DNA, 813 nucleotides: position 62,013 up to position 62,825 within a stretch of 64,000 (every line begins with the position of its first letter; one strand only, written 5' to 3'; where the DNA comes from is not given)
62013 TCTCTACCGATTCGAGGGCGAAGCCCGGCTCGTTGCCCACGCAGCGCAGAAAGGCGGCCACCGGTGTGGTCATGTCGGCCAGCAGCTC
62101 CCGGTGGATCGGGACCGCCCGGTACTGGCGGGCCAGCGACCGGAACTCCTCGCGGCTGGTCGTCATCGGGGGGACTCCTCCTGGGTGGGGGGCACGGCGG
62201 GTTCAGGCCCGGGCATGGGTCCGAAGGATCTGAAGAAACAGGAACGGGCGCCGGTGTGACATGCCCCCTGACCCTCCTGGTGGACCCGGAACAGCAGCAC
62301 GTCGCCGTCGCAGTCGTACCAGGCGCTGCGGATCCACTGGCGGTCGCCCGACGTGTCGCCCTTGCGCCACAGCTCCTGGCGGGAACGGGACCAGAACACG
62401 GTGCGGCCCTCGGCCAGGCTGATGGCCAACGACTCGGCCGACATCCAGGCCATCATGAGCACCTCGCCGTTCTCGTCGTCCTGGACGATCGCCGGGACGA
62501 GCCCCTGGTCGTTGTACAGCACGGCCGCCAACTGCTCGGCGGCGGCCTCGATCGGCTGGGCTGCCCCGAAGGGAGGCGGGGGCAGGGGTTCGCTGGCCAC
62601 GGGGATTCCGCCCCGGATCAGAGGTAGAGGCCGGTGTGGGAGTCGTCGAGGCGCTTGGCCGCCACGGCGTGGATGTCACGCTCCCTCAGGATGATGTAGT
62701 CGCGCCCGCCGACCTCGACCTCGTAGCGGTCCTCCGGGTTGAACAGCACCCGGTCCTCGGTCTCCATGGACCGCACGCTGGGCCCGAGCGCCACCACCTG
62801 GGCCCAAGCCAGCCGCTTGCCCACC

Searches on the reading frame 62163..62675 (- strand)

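Call 57: search_protein_families(library=pfam, proteins=[window:62163-62675:-], max_evalue=0.001)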
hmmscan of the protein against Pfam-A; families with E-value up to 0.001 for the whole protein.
window:62163-62675:- (170 aa): 1 family
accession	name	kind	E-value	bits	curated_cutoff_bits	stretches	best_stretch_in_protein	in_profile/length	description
PF01502.23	PRA-CH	-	3.3e-30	104.2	27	1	74-148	1-74/74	Phosphoribosyl-AMP cyclohydrolase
